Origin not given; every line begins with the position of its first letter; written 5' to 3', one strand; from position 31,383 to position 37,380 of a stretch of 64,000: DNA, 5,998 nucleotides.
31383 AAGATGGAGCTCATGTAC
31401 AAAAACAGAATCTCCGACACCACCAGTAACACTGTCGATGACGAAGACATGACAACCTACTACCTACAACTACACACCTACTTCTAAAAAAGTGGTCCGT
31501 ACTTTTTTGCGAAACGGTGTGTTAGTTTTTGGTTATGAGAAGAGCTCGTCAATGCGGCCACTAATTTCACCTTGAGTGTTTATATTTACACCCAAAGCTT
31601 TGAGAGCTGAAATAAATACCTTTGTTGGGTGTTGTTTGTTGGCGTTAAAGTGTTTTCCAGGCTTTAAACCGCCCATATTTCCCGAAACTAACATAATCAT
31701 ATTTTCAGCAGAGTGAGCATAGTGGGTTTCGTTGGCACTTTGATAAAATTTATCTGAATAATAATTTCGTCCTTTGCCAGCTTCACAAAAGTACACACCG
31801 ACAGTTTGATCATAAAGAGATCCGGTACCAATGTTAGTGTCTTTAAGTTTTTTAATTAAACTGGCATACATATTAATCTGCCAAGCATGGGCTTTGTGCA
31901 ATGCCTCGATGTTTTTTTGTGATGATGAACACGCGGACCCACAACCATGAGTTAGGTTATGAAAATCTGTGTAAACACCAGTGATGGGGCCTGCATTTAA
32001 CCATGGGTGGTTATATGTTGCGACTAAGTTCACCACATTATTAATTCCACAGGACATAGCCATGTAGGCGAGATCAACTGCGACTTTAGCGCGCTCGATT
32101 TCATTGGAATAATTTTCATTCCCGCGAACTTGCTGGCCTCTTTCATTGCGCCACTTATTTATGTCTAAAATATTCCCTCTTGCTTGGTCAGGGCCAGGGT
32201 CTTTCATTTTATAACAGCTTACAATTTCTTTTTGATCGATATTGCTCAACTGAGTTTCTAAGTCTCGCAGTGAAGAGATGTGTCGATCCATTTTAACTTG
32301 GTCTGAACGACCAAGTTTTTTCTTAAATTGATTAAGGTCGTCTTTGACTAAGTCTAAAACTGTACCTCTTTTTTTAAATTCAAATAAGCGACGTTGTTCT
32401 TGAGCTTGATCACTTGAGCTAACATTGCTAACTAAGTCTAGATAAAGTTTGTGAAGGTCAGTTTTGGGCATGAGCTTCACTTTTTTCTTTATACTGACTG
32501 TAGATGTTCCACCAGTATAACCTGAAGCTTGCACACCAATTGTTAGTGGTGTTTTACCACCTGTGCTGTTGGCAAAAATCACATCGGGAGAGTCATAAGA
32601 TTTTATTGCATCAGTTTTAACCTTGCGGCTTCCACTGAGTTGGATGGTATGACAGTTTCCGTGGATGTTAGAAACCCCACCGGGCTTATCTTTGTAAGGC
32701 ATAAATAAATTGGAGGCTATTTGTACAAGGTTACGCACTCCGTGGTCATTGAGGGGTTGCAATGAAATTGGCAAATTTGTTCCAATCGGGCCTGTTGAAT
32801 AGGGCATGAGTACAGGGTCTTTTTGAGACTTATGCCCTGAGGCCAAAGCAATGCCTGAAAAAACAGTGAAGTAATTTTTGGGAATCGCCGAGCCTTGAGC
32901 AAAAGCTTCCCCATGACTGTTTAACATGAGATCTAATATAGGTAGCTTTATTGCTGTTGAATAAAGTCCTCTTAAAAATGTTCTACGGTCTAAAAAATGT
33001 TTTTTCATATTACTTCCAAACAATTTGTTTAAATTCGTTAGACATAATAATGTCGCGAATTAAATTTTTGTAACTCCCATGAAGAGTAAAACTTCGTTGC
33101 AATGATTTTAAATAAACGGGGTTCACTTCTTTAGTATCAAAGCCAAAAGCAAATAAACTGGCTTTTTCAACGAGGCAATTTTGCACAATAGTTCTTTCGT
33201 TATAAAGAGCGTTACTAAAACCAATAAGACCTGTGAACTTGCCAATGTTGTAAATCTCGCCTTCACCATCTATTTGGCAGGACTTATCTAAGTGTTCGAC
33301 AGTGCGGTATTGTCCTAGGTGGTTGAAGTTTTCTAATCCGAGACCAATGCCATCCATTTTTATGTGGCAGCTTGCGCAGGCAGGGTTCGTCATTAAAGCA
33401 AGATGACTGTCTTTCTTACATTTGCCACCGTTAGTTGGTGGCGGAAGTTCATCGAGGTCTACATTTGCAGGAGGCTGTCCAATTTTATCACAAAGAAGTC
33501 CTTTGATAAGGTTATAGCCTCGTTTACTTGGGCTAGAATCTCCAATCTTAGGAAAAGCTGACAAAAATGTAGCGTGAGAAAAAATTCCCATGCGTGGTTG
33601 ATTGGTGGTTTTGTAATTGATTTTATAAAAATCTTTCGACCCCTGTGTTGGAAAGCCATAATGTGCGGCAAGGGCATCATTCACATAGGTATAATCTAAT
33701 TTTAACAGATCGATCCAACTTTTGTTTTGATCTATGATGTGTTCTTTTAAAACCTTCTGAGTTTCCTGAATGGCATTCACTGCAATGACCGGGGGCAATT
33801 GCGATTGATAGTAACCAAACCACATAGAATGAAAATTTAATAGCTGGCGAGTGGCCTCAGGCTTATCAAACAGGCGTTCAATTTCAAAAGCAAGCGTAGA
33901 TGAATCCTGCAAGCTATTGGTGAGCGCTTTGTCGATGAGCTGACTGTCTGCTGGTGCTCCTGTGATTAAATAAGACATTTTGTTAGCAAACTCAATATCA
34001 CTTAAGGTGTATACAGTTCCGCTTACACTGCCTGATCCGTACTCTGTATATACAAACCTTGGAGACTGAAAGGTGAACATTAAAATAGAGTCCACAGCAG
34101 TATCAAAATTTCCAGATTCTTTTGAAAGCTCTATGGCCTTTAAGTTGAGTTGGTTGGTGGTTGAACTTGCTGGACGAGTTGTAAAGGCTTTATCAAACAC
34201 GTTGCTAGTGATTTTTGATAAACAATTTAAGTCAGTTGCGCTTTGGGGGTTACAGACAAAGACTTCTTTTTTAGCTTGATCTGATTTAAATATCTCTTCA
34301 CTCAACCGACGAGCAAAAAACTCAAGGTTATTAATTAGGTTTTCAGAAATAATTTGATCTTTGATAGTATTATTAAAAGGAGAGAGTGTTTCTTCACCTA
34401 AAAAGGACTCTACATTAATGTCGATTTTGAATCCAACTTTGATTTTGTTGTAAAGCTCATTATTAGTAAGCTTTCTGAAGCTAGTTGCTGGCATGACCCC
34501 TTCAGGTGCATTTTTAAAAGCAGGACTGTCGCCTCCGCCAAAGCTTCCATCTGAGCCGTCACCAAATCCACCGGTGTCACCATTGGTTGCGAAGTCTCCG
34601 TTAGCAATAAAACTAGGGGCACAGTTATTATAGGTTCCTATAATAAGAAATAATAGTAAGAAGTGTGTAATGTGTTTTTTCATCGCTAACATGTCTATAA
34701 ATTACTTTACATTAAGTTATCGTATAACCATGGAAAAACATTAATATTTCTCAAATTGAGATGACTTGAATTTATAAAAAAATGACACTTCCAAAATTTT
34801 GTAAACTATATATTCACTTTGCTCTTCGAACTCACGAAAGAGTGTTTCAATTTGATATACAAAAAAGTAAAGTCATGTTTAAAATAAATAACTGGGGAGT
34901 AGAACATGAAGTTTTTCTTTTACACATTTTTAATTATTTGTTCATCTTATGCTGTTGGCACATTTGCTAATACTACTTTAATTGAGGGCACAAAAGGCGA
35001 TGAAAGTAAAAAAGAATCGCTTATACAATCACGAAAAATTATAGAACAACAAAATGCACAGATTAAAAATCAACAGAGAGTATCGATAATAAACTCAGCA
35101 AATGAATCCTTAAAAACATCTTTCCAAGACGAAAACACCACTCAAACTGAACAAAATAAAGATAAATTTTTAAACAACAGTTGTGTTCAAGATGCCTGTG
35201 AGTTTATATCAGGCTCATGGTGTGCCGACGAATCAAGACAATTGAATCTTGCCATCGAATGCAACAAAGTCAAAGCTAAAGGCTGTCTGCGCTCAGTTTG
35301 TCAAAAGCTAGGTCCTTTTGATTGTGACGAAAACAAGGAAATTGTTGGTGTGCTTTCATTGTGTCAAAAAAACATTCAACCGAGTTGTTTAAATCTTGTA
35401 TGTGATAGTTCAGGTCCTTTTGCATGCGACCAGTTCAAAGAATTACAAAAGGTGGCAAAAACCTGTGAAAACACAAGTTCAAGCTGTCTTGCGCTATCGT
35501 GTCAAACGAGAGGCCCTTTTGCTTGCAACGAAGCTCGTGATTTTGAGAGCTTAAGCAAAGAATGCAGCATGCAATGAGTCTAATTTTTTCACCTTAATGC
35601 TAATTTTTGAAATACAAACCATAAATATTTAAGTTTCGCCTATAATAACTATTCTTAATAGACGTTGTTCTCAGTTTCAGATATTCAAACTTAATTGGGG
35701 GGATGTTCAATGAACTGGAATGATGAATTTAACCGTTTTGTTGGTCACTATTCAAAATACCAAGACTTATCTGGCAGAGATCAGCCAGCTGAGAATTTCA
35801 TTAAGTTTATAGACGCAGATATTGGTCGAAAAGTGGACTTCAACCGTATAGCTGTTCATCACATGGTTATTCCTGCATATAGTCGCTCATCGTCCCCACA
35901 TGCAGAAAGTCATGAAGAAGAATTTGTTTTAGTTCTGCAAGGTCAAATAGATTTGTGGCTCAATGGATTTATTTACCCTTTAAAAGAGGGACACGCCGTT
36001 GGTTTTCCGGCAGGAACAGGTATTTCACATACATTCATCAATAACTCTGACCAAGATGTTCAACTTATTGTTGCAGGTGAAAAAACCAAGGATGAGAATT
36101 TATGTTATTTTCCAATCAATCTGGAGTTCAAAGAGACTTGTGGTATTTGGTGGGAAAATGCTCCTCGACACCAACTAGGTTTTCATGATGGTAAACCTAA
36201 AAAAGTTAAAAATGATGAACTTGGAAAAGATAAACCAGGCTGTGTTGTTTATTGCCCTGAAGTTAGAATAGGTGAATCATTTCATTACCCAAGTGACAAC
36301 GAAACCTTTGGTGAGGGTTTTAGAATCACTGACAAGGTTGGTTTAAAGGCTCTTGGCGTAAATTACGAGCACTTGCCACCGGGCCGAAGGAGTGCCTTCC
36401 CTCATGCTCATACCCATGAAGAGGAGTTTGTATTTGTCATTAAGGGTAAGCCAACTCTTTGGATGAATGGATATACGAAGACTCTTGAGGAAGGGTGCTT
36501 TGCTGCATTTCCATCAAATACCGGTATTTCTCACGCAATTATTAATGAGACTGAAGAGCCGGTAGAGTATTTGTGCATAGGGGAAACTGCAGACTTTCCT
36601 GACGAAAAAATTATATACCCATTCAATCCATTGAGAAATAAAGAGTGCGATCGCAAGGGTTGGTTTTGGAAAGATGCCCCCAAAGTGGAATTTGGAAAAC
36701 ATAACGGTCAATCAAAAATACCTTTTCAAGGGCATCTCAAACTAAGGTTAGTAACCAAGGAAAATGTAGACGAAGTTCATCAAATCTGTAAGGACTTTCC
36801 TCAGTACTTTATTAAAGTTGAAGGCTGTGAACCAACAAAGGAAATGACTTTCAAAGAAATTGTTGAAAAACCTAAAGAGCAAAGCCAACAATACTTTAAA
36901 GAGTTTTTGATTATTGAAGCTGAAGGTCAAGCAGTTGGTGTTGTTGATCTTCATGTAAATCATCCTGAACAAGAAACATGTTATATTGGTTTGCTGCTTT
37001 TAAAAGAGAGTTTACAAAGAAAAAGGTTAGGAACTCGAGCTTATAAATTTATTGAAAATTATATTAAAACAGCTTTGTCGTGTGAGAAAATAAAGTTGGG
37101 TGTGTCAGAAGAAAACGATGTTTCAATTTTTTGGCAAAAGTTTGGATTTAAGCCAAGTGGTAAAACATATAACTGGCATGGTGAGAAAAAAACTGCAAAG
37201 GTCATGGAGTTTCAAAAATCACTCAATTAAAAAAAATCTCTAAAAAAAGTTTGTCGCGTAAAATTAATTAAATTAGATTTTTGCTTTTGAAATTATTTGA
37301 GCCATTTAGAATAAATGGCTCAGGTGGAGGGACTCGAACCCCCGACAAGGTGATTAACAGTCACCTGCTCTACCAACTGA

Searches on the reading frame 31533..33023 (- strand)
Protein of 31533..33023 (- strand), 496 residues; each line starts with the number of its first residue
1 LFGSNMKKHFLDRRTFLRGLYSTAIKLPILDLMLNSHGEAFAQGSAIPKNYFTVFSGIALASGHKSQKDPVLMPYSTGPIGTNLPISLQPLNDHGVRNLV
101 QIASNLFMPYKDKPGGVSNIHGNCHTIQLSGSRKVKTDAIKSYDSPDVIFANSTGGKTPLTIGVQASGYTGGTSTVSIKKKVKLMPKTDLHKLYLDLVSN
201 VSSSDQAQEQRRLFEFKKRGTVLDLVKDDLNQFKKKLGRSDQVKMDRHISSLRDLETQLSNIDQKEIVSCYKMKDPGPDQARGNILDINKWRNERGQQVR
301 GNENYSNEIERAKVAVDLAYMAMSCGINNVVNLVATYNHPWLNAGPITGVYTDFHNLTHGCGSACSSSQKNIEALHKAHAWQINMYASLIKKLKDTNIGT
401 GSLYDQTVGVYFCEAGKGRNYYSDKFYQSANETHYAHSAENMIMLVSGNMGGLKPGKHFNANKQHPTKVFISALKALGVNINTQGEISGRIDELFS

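Call 58: search_protein_families(library=pfam, proteins=[window:31533-33023:-], max_evalue=0.00001)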
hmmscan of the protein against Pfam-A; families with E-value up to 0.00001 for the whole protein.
window:31533-33023:- (496 aa): 1 family
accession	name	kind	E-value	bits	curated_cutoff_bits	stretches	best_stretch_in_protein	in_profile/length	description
PF07586.16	HXXSHH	-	5.8e-33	115.2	30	1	83-387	27-307/307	Protein of unknown function (DUF1552)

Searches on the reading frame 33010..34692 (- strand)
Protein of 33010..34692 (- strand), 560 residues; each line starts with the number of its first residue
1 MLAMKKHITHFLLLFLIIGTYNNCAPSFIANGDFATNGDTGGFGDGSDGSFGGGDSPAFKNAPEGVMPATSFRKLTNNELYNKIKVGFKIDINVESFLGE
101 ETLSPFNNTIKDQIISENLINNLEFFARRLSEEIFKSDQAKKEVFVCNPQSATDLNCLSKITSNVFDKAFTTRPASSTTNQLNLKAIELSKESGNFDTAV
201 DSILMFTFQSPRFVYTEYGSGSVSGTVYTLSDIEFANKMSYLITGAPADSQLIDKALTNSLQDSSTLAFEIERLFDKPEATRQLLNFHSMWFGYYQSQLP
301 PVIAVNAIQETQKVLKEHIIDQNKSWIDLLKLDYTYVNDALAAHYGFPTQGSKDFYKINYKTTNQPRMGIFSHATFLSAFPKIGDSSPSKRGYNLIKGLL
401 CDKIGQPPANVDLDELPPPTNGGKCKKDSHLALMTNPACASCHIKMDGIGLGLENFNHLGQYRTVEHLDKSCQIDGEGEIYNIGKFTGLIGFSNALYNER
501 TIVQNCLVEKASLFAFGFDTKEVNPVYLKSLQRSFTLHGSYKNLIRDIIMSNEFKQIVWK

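Call 59: search_protein_families(library=pfam, proteins=[window:33010-34692:-], max_evalue=0.00001)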
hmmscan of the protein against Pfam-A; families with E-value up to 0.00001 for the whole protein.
window:33010-34692:- (560 aa): 2 families
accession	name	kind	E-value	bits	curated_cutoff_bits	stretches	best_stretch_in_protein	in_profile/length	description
PF07627.16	PSCyt3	-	4.5e-20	72.2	27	1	367-465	1-97/98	Protein of unknown function (DUF1588)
PF07631.16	PSD4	-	1.2e-19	71.5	23.3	1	230-346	1-127/128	Protein of unknown function (DUF1592)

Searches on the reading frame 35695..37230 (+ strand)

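Call 59: search_protein_families(library=pfam, proteins=[window:35695-37230:+], max_evalue=0.00001)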
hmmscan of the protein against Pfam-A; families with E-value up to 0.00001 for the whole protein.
window:35695-37230:+ (511 aa): 4 families
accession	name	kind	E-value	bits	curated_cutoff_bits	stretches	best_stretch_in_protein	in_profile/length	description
PF07883.17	Cupin_2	-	4.4e-30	103.6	27.2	2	224-295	2-69/70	Cupin domain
PF00583.31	Acetyltransf_1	-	5.3e-11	43.2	20.7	1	398-485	26-116/116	Acetyltransferase (GNAT) family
PF13302.13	Acetyltransf_3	-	1.9e-07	32.3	25.4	1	348-485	2-137/138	Acetyltransferase (GNAT) domain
PF13673.13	Acetyltransf_10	-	2.3e-07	31.2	23.6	1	381-496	8-118/128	Acetyltransferase (GNAT) domain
